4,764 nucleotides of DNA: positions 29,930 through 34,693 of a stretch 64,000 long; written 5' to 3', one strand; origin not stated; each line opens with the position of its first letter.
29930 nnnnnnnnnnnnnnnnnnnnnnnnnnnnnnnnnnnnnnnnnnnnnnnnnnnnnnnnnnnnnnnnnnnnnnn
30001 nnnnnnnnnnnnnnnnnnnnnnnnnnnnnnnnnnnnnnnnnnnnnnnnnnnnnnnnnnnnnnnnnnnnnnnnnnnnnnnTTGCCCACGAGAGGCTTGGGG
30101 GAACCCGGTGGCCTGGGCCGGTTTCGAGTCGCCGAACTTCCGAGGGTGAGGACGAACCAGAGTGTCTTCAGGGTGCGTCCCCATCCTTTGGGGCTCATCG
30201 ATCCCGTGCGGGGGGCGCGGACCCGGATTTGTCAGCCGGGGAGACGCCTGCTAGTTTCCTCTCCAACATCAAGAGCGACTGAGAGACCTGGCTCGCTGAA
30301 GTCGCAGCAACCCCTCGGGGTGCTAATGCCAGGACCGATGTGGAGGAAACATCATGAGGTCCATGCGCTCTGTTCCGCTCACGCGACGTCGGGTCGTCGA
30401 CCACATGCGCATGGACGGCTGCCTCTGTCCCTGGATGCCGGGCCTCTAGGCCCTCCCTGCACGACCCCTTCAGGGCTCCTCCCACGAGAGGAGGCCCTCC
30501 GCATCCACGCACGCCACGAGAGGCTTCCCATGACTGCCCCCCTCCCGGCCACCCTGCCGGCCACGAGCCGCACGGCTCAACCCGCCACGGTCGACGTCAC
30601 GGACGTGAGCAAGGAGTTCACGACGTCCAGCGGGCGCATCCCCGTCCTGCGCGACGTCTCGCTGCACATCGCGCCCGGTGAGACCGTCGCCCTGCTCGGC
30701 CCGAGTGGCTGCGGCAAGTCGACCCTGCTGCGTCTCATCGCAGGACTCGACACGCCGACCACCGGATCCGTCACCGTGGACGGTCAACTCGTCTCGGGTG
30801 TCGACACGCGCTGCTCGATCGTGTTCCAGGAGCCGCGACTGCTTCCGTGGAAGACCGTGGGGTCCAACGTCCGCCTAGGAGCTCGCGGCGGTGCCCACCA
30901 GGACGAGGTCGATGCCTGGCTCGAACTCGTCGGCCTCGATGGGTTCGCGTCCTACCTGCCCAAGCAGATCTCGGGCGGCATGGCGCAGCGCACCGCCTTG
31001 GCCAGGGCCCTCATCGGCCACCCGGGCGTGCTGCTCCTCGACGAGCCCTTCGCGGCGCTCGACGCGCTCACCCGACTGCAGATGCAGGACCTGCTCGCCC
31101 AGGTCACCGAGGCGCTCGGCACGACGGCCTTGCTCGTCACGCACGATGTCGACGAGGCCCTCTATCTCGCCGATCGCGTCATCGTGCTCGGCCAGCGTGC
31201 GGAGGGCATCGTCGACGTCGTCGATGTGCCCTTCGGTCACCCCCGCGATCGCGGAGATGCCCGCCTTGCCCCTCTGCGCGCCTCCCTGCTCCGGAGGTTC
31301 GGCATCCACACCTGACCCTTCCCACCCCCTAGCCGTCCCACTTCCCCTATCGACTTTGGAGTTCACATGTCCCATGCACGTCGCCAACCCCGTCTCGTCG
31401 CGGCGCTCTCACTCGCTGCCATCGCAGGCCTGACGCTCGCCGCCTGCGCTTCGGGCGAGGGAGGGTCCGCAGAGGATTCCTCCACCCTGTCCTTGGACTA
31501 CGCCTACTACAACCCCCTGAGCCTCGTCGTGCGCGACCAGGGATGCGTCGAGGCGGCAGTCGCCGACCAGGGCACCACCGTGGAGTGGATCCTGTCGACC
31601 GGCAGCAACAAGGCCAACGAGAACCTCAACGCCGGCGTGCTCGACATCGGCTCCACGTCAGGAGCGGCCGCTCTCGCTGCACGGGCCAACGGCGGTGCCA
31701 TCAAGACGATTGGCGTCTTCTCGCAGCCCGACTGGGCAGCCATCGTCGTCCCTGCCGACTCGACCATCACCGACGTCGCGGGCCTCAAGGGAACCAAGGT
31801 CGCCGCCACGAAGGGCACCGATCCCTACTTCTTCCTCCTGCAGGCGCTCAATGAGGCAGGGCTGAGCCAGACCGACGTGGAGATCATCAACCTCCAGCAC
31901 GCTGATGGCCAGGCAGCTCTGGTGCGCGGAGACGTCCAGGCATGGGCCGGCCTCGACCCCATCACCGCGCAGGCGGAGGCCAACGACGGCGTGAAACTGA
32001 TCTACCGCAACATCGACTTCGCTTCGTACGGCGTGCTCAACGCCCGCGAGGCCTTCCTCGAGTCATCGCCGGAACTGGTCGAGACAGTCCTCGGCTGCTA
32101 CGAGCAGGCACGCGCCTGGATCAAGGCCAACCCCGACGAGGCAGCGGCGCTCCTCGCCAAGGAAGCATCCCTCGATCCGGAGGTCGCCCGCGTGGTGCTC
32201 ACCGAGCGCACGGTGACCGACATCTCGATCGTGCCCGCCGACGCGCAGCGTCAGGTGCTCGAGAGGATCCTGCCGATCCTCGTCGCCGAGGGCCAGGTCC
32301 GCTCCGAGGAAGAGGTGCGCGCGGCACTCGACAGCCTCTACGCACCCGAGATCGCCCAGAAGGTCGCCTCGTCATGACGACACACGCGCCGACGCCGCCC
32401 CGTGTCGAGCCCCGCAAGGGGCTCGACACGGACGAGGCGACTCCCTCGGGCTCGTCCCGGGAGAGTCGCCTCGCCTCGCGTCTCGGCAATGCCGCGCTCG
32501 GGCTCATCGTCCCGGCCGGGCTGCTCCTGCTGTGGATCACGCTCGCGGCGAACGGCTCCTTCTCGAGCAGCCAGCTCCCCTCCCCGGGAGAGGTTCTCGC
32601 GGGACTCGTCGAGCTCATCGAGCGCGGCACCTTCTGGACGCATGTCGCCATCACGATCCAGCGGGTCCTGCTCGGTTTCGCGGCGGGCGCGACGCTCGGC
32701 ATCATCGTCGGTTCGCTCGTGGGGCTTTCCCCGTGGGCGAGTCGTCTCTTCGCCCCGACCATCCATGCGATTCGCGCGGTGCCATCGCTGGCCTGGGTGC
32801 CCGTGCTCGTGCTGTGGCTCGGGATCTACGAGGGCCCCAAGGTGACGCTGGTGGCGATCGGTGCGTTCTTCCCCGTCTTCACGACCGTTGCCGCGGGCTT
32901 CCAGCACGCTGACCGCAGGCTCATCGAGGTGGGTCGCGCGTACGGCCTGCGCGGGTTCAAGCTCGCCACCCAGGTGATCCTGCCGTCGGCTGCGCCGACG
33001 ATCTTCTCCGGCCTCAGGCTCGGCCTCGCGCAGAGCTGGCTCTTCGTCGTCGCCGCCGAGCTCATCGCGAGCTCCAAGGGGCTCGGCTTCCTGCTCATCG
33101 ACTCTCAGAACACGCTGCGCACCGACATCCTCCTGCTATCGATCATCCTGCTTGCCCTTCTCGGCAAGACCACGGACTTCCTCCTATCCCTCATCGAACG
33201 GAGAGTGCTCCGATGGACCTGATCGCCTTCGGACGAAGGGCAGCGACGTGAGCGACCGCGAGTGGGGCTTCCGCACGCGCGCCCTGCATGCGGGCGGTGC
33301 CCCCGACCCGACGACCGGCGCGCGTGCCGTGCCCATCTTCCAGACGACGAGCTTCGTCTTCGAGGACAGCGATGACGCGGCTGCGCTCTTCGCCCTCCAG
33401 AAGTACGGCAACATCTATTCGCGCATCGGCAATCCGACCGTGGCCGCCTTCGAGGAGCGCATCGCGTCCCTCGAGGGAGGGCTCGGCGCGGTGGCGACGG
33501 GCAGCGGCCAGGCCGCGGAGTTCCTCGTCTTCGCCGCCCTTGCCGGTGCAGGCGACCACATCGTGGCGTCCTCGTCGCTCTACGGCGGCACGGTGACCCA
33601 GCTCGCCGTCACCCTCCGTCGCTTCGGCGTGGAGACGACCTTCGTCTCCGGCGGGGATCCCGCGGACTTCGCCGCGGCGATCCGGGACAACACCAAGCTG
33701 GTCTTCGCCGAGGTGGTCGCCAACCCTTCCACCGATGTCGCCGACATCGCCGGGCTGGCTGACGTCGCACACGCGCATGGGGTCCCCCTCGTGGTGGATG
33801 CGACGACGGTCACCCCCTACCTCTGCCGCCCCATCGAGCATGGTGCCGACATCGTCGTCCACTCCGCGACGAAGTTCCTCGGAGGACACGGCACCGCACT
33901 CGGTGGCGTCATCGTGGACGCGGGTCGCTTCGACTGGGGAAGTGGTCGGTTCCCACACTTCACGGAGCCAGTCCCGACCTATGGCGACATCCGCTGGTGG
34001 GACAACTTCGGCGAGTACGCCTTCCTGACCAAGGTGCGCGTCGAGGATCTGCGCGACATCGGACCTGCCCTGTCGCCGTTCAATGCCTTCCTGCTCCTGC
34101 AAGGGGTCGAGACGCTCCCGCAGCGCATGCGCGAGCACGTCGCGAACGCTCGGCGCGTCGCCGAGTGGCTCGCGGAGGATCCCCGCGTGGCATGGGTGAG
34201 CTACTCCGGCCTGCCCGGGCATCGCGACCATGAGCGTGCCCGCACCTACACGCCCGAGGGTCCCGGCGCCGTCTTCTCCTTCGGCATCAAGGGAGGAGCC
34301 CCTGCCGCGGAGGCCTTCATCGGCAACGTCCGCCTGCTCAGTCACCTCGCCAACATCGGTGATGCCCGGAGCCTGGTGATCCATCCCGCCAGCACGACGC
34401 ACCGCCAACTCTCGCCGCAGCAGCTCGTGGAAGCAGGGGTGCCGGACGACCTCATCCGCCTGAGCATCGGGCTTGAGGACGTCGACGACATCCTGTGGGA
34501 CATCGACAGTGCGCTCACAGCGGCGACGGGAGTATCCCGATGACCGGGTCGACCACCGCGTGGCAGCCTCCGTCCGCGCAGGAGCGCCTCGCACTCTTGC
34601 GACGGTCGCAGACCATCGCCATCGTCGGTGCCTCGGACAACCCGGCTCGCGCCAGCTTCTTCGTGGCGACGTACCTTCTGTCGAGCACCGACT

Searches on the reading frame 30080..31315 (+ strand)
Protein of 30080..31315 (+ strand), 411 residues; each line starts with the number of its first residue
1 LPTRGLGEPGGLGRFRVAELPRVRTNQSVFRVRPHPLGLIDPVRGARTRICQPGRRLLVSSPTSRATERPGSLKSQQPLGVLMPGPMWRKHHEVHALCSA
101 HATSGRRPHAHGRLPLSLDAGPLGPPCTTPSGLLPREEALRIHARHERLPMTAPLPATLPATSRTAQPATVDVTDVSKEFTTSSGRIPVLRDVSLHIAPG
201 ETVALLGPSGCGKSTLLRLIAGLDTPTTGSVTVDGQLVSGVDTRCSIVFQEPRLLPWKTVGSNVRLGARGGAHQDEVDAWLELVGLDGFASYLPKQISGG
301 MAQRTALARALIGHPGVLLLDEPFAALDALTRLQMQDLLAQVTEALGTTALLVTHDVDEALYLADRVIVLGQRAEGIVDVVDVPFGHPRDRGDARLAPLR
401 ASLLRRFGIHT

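Call 7: search_protein_families(library=pfam, proteins=[window:30080-31315:+])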
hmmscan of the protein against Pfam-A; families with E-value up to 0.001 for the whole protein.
window:30080-31315:+ (411 aa): 3 families
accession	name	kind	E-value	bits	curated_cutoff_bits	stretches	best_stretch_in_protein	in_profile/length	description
PF00005.33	ABC_tran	-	1.3e-34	120.2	25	1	190-325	1-137/137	ABC transporter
PF13304.12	AAA_21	-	5.3e-05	23.9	27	0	204-233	3-44/304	AAA domain, putative AbiEii toxin, Type IV TA system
PF03193.22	RsgA_GTPase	-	0.00072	19.9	30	0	197-232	104-138/174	RsgA GTPase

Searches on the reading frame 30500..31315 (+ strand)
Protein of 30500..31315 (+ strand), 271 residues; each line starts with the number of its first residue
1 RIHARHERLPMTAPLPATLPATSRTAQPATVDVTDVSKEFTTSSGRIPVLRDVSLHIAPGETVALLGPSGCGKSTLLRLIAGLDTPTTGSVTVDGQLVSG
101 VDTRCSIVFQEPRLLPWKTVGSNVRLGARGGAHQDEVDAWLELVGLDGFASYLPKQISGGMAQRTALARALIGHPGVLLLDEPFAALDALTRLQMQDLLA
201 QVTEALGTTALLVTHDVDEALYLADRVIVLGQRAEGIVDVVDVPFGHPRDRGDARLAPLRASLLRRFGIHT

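Call 71: search_protein_families(library=ncbifam, proteins=[window:30500-31315:+], max_evalue=0.00001)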
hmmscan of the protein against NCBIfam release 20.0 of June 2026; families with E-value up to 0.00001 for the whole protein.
window:30500-31315:+ (271 aa): 186 families (the best 25 are shown)
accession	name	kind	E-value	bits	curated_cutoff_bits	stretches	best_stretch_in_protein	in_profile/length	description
NF008420.0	PRK11247.1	equivalog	7.7e-67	225.1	395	1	24-266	6-241/257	aliphatic sulfonates ABC transporter ATP-binding protein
TIGR01184.1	ntrCD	subfamily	2.2e-59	200.9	291.8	1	50-255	1-214/230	nitrate ABC transporter ATP-binding protein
TIGR03265.1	PhnT2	equivalog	3.2e-58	197.6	457.7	1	31-232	5-210/353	putative 2-aminoethylphosphonate ABC transporter ATP-binding protein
NF040729.1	ABC_ATP_SaoA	equivalog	4e-58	196.8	360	1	31-259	2-235/248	ABC transporter ATP-binding protein SaoA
NF008421.0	PRK11248.1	equivalog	2.3e-55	187.8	357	1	41-252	9-224/255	taurine ABC transporter ATP-binding subunit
TIGR00968.1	3a0106s01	subfamily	3.3e-51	174.1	342.75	1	33-232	3-206/237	sulfate ABC transporter ATP-binding protein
NF006987.0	PRK09452.1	equivalog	3.4e-51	174.1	482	1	25-231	12-222/378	spermidine/putrescine ABC transporter ATP-binding protein PotA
NF008653.0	PRK11650.1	subfamily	5.9e-48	163.7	432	1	29-235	2-214/357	sn-glycerol-3-phosphate ABC transporter ATP-binding protein UgpC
NF043075.1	MMSYN1_0197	equivalog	2.6e-47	161.4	550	1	31-232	3-208/341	spermidine/putrescine ABC transporter ATP-binding protein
NF008513.0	PRK11432.1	equivalog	7.3e-47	160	496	1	38-232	10-212/351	ferric ABC transporter ATP-binding protein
NF008105.0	PRK10851.1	equivalog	8e-47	159.7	502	1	31-244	3-221/362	sulfate/thiosulfate ABC transporter ATP-binding protein CysA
TIGR01187.1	potA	subfamily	9.5e-46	156.4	355.6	1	65-231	1-175/325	polyamine ABC transporter ATP-binding protein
TIGR01186.1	proV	subfamily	3e-45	154.9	326.6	1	49-232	8-205/363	betaine/proline/choline family ABC transporter ATP-binding protein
NF040933.2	ABC_arch_GlcV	equivalog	7.3e-45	153.4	450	1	30-232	2-217/357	glucose ABC transporter ATP-binding protein GlcV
TIGR03415.1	ABC_choXWV_ATP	equivalog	1.7e-43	149.1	483.75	1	31-230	21-238/382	choline ABC transporter ATP-binding protein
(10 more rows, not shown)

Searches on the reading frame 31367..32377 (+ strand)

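Call 7: search_protein_families(library=pfam, proteins=[window:31367-32377:+])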
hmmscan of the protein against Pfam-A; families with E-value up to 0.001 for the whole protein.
window:31367-32377:+ (336 aa): 3 families
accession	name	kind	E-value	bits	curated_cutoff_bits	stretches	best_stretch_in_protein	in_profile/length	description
PF09084.16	NMT1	-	5.1e-20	72.7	20.5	1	67-259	18-216/216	NMT1/THI5 like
PF12974.12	Phosphonate-bd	-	8.6e-10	38.8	27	1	69-225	28-197/242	ABC transporter, phosphonate, periplasmic substrate-binding protein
PF13379.11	NMT1_2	-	1.3e-08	35.4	24.7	1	65-261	30-246/252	NMT1-like family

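Call 71: search_protein_families(library=ncbifam, proteins=[window:31367-32377:+], max_evalue=0.00001)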
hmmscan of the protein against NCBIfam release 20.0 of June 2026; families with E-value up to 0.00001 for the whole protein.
window:31367-32377:+ (336 aa): 6 families
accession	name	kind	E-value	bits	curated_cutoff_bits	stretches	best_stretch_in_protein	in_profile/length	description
TIGR01728.1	SsuA_fam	subfamily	3.5e-62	210.3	163.5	1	43-324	3-287/290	aliphatic sulfonate ABC transporter substrate-binding protein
NF008588.0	PRK11553.1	subfamily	1.2e-32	113.1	299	1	55-292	43-280/319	aliphatic sulfonate ABC transporter substrate-binding protein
TIGR01729.1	taurine_ABC_bnd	equivalog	1.7e-12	47.4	304.25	1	63-258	20-219/300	taurine ABC transporter substrate-binding protein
NF040735.1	SBP_SaoX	equivalog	9.6e-10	38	300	1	78-285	37-251/330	ABC transporter substrate-binding subunit SaoX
TIGR03427.1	ABC_peri_uca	equivalog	1.4e-08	34.3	333.9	1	87-263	52-229/328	putative urea ABC transporter substrate-binding protein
TIGR02122.1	TRAP_TAXI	subfamily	5.6e-06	25.4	84.35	1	12-193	7-194/320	TAXI family TRAP transporter solute-binding subunit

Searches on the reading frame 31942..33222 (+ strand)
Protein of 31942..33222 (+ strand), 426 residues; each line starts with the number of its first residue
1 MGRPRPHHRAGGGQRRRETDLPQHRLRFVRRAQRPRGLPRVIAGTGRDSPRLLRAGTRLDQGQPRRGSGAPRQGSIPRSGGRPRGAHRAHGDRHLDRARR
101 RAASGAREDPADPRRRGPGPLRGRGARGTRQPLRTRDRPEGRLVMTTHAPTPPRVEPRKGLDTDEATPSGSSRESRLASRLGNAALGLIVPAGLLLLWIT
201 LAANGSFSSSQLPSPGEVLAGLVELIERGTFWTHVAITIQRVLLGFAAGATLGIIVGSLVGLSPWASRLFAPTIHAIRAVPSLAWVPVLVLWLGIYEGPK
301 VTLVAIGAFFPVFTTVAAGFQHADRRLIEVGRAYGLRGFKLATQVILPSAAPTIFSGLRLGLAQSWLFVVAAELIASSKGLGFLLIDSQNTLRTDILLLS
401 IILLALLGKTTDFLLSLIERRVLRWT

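Call 7: search_protein_families(library=pfam, proteins=[window:31942-33222:+])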
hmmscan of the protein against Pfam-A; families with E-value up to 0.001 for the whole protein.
window:31942-33222:+ (426 aa): 1 family
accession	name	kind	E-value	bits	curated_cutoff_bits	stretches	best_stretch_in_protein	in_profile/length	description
PF00528.27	BPD_transp_1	-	1.6e-29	103.4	26.4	1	250-423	2-183/184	Binding-protein-dependent transport system inner membrane component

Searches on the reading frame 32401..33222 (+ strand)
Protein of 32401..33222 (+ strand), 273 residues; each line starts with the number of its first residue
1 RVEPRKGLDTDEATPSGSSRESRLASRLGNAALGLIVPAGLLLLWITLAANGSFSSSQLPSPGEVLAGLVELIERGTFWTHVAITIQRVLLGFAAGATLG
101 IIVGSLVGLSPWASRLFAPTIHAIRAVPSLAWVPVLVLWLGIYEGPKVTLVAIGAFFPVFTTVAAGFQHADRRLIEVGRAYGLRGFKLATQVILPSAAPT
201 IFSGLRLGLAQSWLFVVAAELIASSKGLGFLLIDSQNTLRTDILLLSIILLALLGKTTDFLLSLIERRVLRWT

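Call 71: search_protein_families(library=ncbifam, proteins=[window:32401-33222:+], max_evalue=0.00001)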
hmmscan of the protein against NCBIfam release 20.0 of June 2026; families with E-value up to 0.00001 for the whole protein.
window:32401-33222:+ (273 aa): 7 families
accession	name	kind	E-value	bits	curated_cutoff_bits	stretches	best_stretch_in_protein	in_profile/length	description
NF008470.0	PRK11365.1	equivalog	2.9e-57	194.1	347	1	35-272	15-252/263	aliphatic sulfonate ABC transporter permease SsuC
NF040733.1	ABC_perm_U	equivalog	1.9e-50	171.7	295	1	35-272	12-248/251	ABC transporter permease subunit SaoP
NF007545.0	PRK10160.1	equivalog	1.3e-39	136.3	342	1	33-272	26-270/275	taurine ABC transporter permease TauC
TIGR01183.1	ntrB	equivalog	9.8e-30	103.7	209.05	1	74-263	12-200/202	nitrate ABC transporter permease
TIGR03416.1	ABC_choXWV_perm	equivalog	9.6e-13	48.2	363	1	48-251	55-259/267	choline ABC transporter permease subunit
NF008196.0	PRK10952.1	equivalog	3.9e-12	45.7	439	1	57-235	119-298/356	glycine betaine/L-proline ABC transporter permease ProW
NF011624.0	PRK15050.1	equivalog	3e-06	26.6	247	1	155-208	171-225/297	2-aminoethylphosphonate ABC transporter permease subunit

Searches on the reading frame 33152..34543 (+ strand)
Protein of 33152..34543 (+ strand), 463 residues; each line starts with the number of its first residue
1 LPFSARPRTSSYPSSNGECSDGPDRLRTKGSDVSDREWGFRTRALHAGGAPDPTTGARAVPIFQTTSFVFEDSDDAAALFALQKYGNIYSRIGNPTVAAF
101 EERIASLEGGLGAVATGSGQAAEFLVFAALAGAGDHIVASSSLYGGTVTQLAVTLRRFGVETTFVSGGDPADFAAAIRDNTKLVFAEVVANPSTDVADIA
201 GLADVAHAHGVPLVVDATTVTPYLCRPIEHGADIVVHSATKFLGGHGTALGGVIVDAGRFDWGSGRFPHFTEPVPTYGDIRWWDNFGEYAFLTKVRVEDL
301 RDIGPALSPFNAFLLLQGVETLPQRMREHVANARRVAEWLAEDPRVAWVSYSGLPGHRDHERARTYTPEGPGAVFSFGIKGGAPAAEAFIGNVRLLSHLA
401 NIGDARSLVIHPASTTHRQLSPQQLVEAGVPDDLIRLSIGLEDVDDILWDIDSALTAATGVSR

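Call 7: search_protein_families(library=pfam, proteins=[window:33152-34543:+])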
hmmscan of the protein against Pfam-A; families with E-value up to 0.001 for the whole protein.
window:33152-34543:+ (463 aa): 5 families
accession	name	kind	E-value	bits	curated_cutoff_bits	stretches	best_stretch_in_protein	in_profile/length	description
PF01053.26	Cys_Met_Meta_PP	-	2.5e-128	428.3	27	1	42-455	2-380/381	Cys/Met metabolism PLP-dependent enzyme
PF00155.27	Aminotran_1_2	-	3.5e-06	26.9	19.7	1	92-253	38-231/361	Aminotransferase class I and II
PF00266.25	Aminotran_5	-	3.6e-06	26.7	21.5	1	169-248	128-208/371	Aminotransferase class-V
PF01041.23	DegT_DnrJ_EryC1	-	1.1e-05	25.3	19.8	1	94-218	23-147/360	DegT/DnrJ/EryC1/StrS aminotransferase family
PF01212.27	Beta_elim_lyase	-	0.00037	20.3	27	1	93-218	30-170/288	Beta-eliminating lyase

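Call 71: search_protein_families(library=ncbifam, proteins=[window:33152-34543:+], max_evalue=0.00001)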
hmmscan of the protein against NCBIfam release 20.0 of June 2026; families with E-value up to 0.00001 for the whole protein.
window:33152-34543:+ (463 aa): 45 families (the best 25 are shown)
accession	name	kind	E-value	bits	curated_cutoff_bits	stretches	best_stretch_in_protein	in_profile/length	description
NF005872.0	PRK07812.1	equivalog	1.8e-183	610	703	1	34-460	11-437/439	bifunctional o-acetylhomoserine/o-acetylserine sulfhydrylase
TIGR01326.1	OAH_OAS_sulfhy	subfamily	3.1e-182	605.9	495.1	1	40-455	2-417/418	O-acetylhomoserine aminocarboxypropyltransferase/cysteine synthase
NF006004.0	PRK08134.1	equivalog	3.5e-179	596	636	1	37-459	6-429/433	O-acetylhomoserine aminocarboxypropyltransferase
NF004650.0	PRK05994.1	equivalog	2.7e-178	593.2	667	1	34-457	2-426/427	O-acetylhomoserine aminocarboxypropyltransferase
NF006096.0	PRK08248.1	equivalog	3.6e-178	592.6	726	1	35-459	4-429/431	homocysteine synthase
NF004757.0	PRK06084.1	equivalog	1.9e-154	514.6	790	1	42-459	5-424/425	bifunctional O-acetylhomoserine aminocarboxypropyltransferase/cysteine synthase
NF004125.0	PRK05613.1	equivalog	7.7e-139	462.9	765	1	34-456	8-435/437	O-acetylhomoserine/O-acetylserine sulfhydrylase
NF005215.0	PRK06702.1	equivalog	3.3e-131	438.2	709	1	37-457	4-424/432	bifunctional O-acetylhomoserine aminocarboxypropyltransferase/cysteine synthase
NF006003.0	PRK08133.1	equivalog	3.6e-117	391.4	522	2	34-257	6-228/396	O-succinylhomoserine sulfhydrylase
TIGR01325.1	O_suc_HS_sulf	equivalog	2e-112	375.6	510.05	2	56-257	15-216/380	O-succinylhomoserine sulfhydrylase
NF005695.0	PRK07503.1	equivalog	6.6e-109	364.2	666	2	35-256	5-226/403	methionine gamma-lyase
TIGR01328.1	met_gam_lyase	equivalog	9.8e-103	344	549.7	2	39-255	3-219/391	methionine gamma-lyase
NF004876.0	PRK06234.1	subfamily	1.1e-102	344.1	666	2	37-257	6-228/400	methionine gamma-lyase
NF004609.0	PRK05939.1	equivalog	2.8e-93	313.1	555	1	38-458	4-411/412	cystathionine gamma-synthase family protein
NF005696.0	PRK07504.1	equivalog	9.5e-92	307.8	675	2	36-256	7-226/397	O-succinylhomoserine sulfhydrylase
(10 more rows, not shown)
